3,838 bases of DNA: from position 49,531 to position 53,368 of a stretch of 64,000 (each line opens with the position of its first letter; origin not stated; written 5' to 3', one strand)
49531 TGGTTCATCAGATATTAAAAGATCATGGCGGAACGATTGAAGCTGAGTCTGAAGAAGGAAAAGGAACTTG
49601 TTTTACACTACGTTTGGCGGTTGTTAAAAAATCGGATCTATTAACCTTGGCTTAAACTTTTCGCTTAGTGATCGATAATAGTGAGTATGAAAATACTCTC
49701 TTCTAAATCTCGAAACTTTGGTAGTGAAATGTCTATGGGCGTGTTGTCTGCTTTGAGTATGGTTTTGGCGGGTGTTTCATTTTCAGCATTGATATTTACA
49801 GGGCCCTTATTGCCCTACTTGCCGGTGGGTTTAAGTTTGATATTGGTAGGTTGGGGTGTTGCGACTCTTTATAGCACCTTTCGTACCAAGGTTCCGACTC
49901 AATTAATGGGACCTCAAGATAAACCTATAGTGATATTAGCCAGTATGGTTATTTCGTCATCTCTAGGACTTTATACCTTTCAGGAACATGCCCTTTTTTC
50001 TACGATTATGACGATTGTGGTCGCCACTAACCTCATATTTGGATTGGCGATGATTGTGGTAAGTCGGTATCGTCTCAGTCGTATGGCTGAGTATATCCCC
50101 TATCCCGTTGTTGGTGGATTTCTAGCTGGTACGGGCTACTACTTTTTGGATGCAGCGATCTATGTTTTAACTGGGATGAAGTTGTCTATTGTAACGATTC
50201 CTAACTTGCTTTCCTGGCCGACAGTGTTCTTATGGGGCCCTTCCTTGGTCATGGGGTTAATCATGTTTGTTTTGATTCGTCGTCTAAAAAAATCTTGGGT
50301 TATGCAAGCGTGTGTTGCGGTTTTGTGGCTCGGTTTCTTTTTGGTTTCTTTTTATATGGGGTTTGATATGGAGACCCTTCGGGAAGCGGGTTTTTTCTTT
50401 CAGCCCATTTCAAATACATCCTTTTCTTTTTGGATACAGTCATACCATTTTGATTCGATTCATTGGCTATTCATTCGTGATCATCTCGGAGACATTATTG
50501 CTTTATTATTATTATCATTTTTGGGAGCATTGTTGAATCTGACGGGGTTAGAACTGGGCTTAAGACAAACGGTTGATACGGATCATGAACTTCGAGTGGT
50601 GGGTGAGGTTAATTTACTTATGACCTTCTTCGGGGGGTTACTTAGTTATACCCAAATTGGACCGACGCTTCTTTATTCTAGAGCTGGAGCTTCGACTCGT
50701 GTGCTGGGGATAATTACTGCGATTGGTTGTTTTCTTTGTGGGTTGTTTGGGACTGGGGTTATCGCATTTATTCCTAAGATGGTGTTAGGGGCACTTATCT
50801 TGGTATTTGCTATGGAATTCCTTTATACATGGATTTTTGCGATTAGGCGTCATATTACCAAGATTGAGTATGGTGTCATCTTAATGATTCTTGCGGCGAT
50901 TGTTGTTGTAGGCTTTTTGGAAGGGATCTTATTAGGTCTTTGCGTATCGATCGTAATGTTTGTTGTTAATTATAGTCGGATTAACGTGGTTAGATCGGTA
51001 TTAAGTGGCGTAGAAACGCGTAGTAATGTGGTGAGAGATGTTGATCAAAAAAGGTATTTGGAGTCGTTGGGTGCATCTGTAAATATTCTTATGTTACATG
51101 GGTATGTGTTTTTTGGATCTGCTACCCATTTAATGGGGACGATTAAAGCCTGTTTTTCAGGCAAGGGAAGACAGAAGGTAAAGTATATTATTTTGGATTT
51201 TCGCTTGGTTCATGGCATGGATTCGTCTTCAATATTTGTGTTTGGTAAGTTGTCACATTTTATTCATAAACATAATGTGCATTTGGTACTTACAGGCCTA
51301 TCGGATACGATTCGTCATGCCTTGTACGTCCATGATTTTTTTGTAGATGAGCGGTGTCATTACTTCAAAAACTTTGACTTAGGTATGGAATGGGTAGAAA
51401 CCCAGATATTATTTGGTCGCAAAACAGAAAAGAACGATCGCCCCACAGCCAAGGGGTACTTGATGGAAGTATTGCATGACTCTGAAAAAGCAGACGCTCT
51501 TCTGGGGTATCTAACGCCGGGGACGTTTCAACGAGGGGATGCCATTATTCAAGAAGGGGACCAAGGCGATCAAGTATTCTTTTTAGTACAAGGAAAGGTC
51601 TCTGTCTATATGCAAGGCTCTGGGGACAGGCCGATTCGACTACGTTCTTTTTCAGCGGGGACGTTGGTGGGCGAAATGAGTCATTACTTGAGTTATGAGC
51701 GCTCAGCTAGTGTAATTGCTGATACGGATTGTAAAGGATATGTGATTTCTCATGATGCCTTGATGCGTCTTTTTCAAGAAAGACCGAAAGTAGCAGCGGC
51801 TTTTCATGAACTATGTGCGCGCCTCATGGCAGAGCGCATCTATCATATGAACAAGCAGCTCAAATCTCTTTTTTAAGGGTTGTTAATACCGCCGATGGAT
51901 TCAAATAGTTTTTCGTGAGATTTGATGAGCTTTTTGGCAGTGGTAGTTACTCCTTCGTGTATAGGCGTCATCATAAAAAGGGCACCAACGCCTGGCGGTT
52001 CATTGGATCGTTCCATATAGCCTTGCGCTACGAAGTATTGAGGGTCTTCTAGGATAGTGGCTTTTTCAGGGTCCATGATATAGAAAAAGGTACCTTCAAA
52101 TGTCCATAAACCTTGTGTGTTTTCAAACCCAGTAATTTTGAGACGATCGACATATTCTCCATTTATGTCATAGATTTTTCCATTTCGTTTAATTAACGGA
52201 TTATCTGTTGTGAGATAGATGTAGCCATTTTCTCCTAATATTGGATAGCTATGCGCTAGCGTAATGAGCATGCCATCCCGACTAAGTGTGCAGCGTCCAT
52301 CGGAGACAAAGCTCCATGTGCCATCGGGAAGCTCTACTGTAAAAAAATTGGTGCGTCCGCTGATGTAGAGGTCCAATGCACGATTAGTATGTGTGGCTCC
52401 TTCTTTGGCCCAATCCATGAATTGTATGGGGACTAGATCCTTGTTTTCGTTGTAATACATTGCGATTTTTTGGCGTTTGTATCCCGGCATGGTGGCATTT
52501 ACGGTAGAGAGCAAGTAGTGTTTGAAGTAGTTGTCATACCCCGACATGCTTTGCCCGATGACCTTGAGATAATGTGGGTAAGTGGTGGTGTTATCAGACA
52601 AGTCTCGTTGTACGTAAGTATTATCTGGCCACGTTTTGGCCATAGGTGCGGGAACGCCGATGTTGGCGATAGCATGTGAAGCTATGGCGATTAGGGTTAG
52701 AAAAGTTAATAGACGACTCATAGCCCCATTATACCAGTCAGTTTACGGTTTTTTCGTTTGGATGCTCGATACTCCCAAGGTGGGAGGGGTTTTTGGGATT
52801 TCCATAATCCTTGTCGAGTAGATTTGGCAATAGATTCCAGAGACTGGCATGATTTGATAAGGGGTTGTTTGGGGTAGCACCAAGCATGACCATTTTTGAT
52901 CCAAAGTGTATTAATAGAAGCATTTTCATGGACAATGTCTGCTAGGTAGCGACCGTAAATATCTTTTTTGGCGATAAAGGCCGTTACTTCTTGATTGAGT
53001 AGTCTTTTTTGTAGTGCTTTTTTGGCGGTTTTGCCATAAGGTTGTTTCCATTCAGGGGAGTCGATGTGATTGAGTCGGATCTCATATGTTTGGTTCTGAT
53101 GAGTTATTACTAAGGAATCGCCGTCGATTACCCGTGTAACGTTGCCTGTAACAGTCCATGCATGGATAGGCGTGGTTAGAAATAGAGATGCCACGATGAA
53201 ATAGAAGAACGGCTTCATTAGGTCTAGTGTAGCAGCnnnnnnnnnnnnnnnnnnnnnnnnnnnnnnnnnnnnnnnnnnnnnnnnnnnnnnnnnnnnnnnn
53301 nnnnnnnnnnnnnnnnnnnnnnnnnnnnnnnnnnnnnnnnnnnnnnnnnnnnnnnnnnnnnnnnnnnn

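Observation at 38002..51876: A 14-kb co-directional array: NodB deacetylase - HAD hydrolase - S/P-rich IDP - 1117-aa orphan - two tandem orphan 7TM-GAF-PAS histidine kinases - SulP/STAS-cNMP transporter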

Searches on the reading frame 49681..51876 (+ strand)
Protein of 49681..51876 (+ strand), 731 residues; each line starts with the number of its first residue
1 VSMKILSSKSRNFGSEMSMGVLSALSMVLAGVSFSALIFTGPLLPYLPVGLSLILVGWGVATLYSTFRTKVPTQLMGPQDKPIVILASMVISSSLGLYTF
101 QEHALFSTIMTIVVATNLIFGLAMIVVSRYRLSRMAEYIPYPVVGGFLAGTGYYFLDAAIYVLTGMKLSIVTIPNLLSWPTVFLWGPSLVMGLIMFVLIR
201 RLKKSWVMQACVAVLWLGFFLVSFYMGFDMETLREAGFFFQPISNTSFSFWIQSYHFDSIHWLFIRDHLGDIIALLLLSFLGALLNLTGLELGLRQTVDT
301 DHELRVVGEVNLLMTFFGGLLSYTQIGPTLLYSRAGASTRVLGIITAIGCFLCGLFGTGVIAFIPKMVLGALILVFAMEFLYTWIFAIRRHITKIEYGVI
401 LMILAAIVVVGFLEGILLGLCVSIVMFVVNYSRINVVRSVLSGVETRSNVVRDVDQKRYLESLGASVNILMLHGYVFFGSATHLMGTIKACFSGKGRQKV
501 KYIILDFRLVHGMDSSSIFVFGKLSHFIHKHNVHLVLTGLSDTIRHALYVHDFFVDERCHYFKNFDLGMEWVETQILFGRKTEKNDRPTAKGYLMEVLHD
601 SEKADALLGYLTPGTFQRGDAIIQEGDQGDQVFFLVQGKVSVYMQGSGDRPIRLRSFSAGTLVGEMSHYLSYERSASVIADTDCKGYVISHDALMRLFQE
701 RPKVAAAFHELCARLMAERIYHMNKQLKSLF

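Call 3: search_protein_families(library=pfam, proteins=[window:49681-51876:+], max_evalue=0.01)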
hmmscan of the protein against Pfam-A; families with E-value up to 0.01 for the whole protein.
window:49681-51876:+ (731 aa): 3 families
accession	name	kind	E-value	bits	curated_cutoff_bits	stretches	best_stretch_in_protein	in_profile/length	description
PF00916.26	Sulfate_transp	-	1.1e-21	77.5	23.2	1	63-402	43-379/380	Sulfate permease family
PF00027.35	cNMP_binding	-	2.4e-17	63.1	27.5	1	615-700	3-88/89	Cyclic nucleotide-binding domain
PF01740.26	STAS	-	6.4e-11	42.4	22.6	1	468-554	11-94/106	STAS domain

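Call 12: search_protein_families(library=ncbifam, proteins=[window:49681-51876:+], max_evalue=0.01)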
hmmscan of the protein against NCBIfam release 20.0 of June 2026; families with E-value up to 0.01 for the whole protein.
window:49681-51876:+ (731 aa): 10 families
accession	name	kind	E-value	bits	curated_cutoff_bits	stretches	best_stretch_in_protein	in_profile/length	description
TIGR00815.1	sulP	subfamily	2e-24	86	380.45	1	63-553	47-549/565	sulfate permease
NF008660.1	PRK11660.1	equivalog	1.1e-15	57.1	614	1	260-548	273-540/572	C4-dicarboxylic acid transporter DauA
NF008732.0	PRK11753.1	equivalog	1.7e-11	44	266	1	607-727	19-136/214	cAMP-activated global transcriptional regulator CRP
NF050096.1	BicarbTportBicA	equivalog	2.6e-09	36.2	880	1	70-487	60-463/547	bicarbonate transporter BicA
TIGR03896.1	cyc_nuc_ocin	subfamily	9.6e-09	35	161.05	1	619-728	16-129/317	bacteriocin-type transport-associated protein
NF058543.1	ActPatMycb56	equivalog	3.3e-08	32.8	460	1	603-706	11-112/317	acetyltransferase Pat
NF041163.2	encap_f2b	equivalog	1e-07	31.4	400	1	597-714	81-199/450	family 2B encapsulin nanocompartment shell protein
NF007707.0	PRK10402.1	subfamily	2.3e-05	24.1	180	1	615-689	35-109/226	transcriptional regulator YeiL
TIGR00377.1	ant_ant_sig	superfamily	0.0007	19.5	53.45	1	470-550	16-93/108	anti-sigma factor antagonist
NF050806.1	TransRegFixKCaul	equivalog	0.0069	15.6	300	0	614-713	26-122/215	transcriptional regulator FixK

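Call 29: find_homologous_proteins(query=window:49681-51873:+)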
Query window:49681-51873:+ (731 aa): 995 proteins with E <= 0.001 among 8000 candidates; the best 120 are listed.
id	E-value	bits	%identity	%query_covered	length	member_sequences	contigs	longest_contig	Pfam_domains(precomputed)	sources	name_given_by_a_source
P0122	0.0e+0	1619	100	100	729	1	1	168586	PF01740.27,PF00027.36,PF00916.27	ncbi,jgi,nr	ncbi:SLC26A/SulP transporter family protein [bacterium]|jgi:sulfate permease, SulP family|nr:SLC26A/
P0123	9.9e-123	429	32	100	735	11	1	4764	PF01740.27,PF00027.36,PF00916.27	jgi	jgi:SulP family sulfate permease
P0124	2.1e-121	425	32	99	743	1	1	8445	PF01740.27,PF00027.36,PF00916.27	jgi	-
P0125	2.1e-121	425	34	98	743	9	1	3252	PF01740.27,PF00027.36,PF00916.27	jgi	jgi:sulfate permease, SulP family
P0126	3.0e-121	424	32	96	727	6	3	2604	PF01740.27,PF00027.36,PF00916.27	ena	-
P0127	1.2e-120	422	33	97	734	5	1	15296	PF16983.12,PF01740.27,PF00027.36,PF00916.27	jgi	-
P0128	1.7e-120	422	32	96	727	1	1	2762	PF01740.27,PF00027.36,PF00916.27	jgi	-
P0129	2.2e-120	421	32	96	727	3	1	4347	PF01740.27,PF00027.36,PF00916.27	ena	-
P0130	2.2e-120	421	32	96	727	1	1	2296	PF01740.27,PF00027.36,PF00916.27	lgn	-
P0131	2.5e-120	421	32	99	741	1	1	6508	PF01740.27,PF00027.36,PF00916.27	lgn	-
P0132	4.4e-120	420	31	99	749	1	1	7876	PF01740.27,PF00027.36,PF00916.27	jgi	jgi:SulP family sulfate permease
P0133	4.8e-120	420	32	96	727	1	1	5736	PF01740.27,PF00027.36,PF00916.27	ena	-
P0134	5.4e-120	420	32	96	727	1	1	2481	PF01740.27,PF00027.36,PF00916.27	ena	-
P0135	6.0e-120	420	32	96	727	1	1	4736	PF01740.27,PF00027.36,PF00916.27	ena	-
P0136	6.0e-120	420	32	96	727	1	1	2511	PF01740.27,PF00027.36,PF00916.27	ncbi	-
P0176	1.9e-118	415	32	96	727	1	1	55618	PF01740.27,PF00027.36,PF00916.27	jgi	-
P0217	7.6e-118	413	32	96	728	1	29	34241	PF01740.27,PF00027.36,PF00916.27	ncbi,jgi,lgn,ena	jgi:SulP family sulfate permease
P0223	9.6e-118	413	32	96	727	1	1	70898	PF01740.27,PF00027.36,PF00916.27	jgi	-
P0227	1.1e-117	413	32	98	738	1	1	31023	PF16983.12,PF01740.27,PF00027.36,PF00916.27,PF13466.13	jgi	-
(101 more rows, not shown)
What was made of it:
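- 49681..51876 (+): SulP/SLC26 anion transporter with STAS and a C-terminal cyclic-nucleotide-binding domain. The likely start is ATG 49687. At least 995 proteins share the three-domain architecture at about 32% identity (call 29).
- Closest known: SulP/SLC26 transporters with a STAS domain. Same: The protein has the Sulfate_transp, STAS and cNMP_binding domains in the same order and at a similar length (727-749 aa) as at least 995 database proteins (calls 3, 29).
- The SulP-STAS-cNMP architecture is widespread (call 29).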

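Call 31: find_encoding_contigs(protein=P0223, flank=8000, max_places=1)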
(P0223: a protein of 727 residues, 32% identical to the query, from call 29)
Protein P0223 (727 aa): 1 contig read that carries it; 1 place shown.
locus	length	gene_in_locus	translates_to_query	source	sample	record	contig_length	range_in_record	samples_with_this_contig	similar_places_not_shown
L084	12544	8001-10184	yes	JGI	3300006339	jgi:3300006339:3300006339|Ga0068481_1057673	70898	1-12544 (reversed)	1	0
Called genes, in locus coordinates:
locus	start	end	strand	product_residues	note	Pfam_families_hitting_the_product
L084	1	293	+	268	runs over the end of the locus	-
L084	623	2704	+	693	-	PF08309:LVIVD (faint)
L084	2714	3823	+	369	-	PF02239:Cytochrom_D1 (faint), PF21783:YNCE (weak)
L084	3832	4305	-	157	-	-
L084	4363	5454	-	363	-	PF26550:Tricorn_2nd (faint), PF26549:Tricorn_N, PF07676:PD40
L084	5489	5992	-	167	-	PF27139:Aq_1264_TM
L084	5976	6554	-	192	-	PF04205:FMN_bind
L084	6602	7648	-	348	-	-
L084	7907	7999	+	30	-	-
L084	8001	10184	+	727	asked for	PF00916:Sulfate_transp, PF01740:STAS, PF00027:cNMP_binding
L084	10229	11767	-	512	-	-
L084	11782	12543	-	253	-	?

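Call 32: find_encoding_contigs(protein=P0227, flank=8000, max_places=1)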
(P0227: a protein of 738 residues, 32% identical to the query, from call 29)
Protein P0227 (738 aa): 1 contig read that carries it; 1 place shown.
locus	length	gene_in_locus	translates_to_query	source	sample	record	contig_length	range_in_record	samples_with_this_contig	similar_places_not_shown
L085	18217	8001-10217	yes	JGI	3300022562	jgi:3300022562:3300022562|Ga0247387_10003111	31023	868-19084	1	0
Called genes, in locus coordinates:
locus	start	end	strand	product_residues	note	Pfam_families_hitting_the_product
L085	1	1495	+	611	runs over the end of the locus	PF00664:ABC_membrane, PF00005:ABC_tran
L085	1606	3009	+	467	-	PF00266:Aminotran_5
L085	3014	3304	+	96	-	PF01541:GIY-YIG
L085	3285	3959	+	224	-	-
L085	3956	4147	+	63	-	PF09962:DUF2196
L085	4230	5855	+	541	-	PF01209:Ubie_methyltran (weak), PF02353:CMAS, PF13489:Methyltransf_23, PF08241:Methyltransf_11, PF08242:Methyltransf_12, PF13649:Methyltransf_25, PF13847:Methyltransf_31, PF03599:CdhD, +1 more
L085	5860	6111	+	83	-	PF13183:Fer4_8 (faint), PF14697:Fer4_21 (faint), PF13237:Fer4_10 (weak), PF12838:Fer4_7 (weak), PF13187:Fer4_9, PF00037:Fer4, PF12797:Fer4_2 (weak), PF12837:Fer4_6 (weak)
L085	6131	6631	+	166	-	PF04978:MST (faint), PF05163:DinB, PF12867:DinB_2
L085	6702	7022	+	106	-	-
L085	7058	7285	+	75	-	-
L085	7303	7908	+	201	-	PF02660:G3P_acyltransf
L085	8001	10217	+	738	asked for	PF00916:Sulfate_transp, PF16983:MFS_MOT1 (weak), PF01740:STAS, PF13466:STAS_2 (weak), PF00027:cNMP_binding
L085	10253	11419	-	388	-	PF00481:PP2C, PF13672:PP2C_2, PF07228:SpoIIE (faint)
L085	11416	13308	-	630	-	PF16697:Yop-YscD_cpl (weak), PF00498:FHA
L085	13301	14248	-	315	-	PF24400:DUF7544 (weak)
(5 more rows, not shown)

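Call 33: find_encoding_contigs(protein=P0127, flank=8000, max_places=1)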
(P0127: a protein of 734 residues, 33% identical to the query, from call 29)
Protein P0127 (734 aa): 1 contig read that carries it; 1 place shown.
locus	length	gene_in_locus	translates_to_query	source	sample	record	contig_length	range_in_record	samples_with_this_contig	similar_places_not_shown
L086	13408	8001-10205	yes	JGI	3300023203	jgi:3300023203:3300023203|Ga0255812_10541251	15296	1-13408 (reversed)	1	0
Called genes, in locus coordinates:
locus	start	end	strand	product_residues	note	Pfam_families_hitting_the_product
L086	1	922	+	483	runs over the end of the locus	PF02653:BPD_transp_2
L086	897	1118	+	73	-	-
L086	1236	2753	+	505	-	PF04893:Yip1, PF02653:BPD_transp_2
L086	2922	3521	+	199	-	PF00156:Pribosyltran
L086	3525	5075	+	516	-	PF00117:GATase, PF07722:Peptidase_C26 (weak), PF02540:NAD_synthase (weak), PF00958:GMP_synt_C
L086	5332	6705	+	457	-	PF13676:TIR_2, PF24782:WD40_MABP1-WDR62_2nd, PF24807:WD40_CDC20-Fz, PF25173:Beta-prop_WDR3_1st, PF25391:WD40_Gbeta, PF23381:Beta-prop_IFT122_1st, PF23414:Beta-prop_EML_2, PF24105:Beta-prop_CAF1B_HIR1, +74 more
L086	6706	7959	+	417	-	PF00890:FAD_binding_2 (faint), PF01134:GIDA (faint), PF01266:DAO (faint), PF03486:HI0933_like, PF12831:FAD_oxidored (weak), PF13450:NAD_binding_8 (faint), PF22780:HI0933_like_1st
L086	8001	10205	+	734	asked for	PF00916:Sulfate_transp, PF16983:MFS_MOT1 (weak), PF01740:STAS, PF00027:cNMP_binding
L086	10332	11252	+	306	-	PF04055:Radical_SAM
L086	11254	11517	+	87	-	-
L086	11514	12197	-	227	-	PF19538:DUF6062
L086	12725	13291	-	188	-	-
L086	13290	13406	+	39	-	?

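Call 41: search_protein_families(library=padloc, proteins=[window:49681-51876:+], max_evalue=0.01)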
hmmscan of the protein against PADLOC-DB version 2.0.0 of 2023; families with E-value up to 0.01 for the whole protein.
window:49681-51876:+ (731 aa): 5 families
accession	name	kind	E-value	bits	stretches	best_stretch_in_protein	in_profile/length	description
PDLC02371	PycTIR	-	4.8e-16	57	1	594-726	17-148/288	-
PDLC00731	Effector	-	6.9e-13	46.2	1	597-724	26-149/306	TIR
PDLC00732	Effector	-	3e-10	37.5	1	614-724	39-141/301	TIR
PDLC00730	Effector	-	8.4e-10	36.3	1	597-683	42-124/299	TIR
PDLC00734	PycC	-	0.00016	18.9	1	612-720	34-139/374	Pycsar cyclase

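Call 57: find_encoding_contigs(protein=P0176, flank=8000, max_places=1)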
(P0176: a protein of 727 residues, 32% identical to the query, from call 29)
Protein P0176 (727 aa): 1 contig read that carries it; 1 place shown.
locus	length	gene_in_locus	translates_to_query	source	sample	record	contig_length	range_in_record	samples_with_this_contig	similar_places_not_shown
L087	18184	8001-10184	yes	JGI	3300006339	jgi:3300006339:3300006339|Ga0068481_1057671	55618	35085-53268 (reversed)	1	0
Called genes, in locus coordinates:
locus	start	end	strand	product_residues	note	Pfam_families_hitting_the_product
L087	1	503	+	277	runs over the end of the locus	PF04116:FA_hydroxylase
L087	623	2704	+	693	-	PF08309:LVIVD (faint)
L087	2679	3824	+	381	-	PF02239:Cytochrom_D1 (faint), PF21783:YNCE (weak)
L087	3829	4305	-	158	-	-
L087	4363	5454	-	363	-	PF26550:Tricorn_2nd (faint), PF00930:DPPIV_N (faint), PF14583:Pectate_lyase22 (faint), PF26549:Tricorn_N, PF07676:PD40 (weak), PF26549:Tricorn_N, PF07676:PD40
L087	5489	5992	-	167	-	PF27139:Aq_1264_TM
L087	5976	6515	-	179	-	PF04205:FMN_bind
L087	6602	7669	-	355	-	-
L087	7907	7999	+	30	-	-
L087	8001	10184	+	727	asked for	PF00916:Sulfate_transp, PF01740:STAS, PF00027:cNMP_binding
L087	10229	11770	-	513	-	-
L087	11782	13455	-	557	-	PF01839:FG-GAP (faint), PF13517:FG-GAP_3, PF07593:UnbV_ASPIC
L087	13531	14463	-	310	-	-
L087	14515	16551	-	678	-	-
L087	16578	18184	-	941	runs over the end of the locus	PF13620:CarboxypepD_reg, PF13715:CarbopepD_reg_2, PF07715:Plug, PF00593:TonB_dep_Rec_b-barrel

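Call 58: find_encoding_contigs(protein=P0217, flank=8000, max_places=2)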
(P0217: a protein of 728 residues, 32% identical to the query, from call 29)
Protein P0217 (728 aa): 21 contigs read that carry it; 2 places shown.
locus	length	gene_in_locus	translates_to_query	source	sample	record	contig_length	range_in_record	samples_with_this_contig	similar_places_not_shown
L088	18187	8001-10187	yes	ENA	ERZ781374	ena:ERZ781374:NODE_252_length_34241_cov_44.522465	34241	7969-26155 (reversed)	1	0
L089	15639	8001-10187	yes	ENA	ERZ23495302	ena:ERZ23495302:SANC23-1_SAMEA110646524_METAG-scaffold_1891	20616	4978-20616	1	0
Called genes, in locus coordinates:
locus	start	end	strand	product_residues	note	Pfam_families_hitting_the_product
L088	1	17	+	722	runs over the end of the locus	PF13620:CarboxypepD_reg, PF13715:CarbopepD_reg_2, PF07715:Plug, PF00593:TonB_dep_Rec_b-barrel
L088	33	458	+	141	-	-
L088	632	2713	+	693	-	PF08309:LVIVD (faint)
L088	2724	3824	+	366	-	PF10282:Lactonase (faint), PF02239:Cytochrom_D1 (faint), PF21783:YNCE (weak)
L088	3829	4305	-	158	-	-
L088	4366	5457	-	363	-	PF26550:Tricorn_2nd (faint), PF26549:Tricorn_N, PF07676:PD40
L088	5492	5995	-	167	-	PF27139:Aq_1264_TM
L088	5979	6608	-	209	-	PF04205:FMN_bind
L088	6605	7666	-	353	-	-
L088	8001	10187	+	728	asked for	PF00916:Sulfate_transp, PF01740:STAS, PF00027:cNMP_binding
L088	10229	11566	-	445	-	-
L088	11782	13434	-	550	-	PF01839:FG-GAP (faint), PF13517:FG-GAP_3, PF07593:UnbV_ASPIC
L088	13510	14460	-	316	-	-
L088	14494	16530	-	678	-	-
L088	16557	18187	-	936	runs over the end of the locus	PF13620:CarboxypepD_reg, PF13715:CarbopepD_reg_2, PF07715:Plug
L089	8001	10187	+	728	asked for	PF00916:Sulfate_transp, PF01740:STAS, PF00027:cNMP_binding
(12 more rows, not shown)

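Call 64: search_solved_structures(query=window:49681-51873:+, max_evalue=0.00001)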
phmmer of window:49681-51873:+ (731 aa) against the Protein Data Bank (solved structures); distinct sequences matched with E-value up to 0.00001: 78 (the best 60 are shown).
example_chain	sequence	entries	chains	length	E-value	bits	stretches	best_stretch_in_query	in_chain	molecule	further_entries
5ezr_A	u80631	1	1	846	5.3e-15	58.2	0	596-686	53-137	cGMP-dependent protein kinase, putative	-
4rz7_A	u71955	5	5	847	5.3e-15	58.2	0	596-686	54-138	cGMP-dependent protein kinase, putative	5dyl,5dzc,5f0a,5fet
9p74_A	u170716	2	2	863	5.5e-15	58.1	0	596-686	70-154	cGMP-dependent protein kinase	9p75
5dyk_A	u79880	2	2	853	3.7e-14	55.4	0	596-685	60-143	CGMP-dependent protein kinase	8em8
7pza_A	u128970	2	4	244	6.3e-13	51.3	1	600-716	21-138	Putative cAMP-binding protein-catabolite gene activator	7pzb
4din_B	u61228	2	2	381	6.8e-13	51.2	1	589-698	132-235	cAMP-dependent protein kinase type I-beta regulatory subunit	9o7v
5jr7_B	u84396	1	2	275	3.5e-12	48.9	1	590-699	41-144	cAMP-dependent protein kinase type I-alpha regulatory subunit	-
1ne4_A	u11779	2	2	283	3.8e-12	48.7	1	590-699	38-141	cAMP-dependent protein kinase type I-alpha regulatory chain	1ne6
1rgs_A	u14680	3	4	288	4.1e-12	48.6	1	590-699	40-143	CAMP DEPENDENT PROTEIN KINASE | cAMP-dependent protein kinase type I-alpha regulatory chain | cAMP-dependent protein kinase type I-alpha regulatory subunit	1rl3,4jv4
4x6r_B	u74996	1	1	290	1.1e-11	47.2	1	590-699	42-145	cAMP-dependent protein kinase type I-alpha regulatory subunit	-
2qcs_B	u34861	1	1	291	1.1e-11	47.2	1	590-699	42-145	cAMP-dependent protein kinase type I-alpha regulatory subunit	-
4mx3_A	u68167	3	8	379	1.1e-11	47.2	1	590-699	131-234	cAMP-dependent protein kinase type I-alpha regulatory subunit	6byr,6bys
6no7_B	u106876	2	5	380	1.1e-11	47.1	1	590-699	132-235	cAMP-dependent protein kinase type I-alpha regulatory subunit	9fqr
9edc_B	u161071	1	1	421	1.6e-11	46.6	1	590-699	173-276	cAMP-dependent protein kinase type I-alpha regulatory subunit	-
7lz4_A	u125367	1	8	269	2.1e-11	46.3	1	590-699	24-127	cAMP-dependent protein kinase type I-alpha regulatory subunit, N-terminally processed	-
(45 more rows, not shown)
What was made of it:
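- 49681..51876 (+): The cNMP domain matches PKG, PKA, CRP and HCN structures (call 64).
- On Cyclic-nucleotide-binding domain proteins: There are PDB matches to PKG, PKA and CRP domains (call 64).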

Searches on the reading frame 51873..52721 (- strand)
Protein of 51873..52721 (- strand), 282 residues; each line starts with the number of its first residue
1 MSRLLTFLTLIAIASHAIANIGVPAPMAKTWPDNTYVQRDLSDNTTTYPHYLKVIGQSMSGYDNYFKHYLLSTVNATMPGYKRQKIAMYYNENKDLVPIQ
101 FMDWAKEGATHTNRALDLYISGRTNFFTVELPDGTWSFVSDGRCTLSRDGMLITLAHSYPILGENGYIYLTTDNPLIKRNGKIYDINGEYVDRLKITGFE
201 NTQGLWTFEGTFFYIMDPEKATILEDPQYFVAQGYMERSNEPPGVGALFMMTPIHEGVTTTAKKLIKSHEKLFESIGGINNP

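Call 15: search_protein_families(library=pfam, proteins=[window:51873-52721:-], max_evalue=0.001)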
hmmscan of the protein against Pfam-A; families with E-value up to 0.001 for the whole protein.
window:51873-52721:- (282 aa): 0 families

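Call 37: search_protein_families(library=phrogs, proteins=[window:51873-52718:-], max_evalue=1)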
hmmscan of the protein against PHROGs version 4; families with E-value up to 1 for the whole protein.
window:51873-52718:- (281 aa): 0 families

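Call 41: search_protein_families(library=padloc, proteins=[window:51873-52721:-], max_evalue=0.01)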
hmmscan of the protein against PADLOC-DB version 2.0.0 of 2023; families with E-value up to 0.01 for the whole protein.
window:51873-52721:- (282 aa): 0 families

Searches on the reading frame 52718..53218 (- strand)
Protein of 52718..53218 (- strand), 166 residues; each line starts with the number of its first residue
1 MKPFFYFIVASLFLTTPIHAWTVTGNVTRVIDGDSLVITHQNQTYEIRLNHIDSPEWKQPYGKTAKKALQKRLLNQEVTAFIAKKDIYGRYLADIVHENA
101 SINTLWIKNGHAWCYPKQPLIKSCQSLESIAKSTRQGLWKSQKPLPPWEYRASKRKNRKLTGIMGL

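Call 15: search_protein_families(library=pfam, proteins=[window:52718-53218:-], max_evalue=0.001)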
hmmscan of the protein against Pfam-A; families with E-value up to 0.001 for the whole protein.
window:52718-53218:- (166 aa): 1 family
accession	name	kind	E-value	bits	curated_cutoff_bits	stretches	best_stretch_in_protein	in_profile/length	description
PF00565.23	SNase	-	1.1e-18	68.1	21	1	47-140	2-106/107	Staphylococcal nuclease homologue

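Call 41: search_protein_families(library=padloc, proteins=[window:52718-53218:-], max_evalue=0.01)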
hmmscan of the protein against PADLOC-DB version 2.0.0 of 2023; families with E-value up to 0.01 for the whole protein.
window:52718-53218:- (166 aa): 1 family
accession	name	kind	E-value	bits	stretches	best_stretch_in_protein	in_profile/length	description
PDLC01096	C3a212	-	0.00011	19.5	1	24-141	47-178/279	SNc+LTD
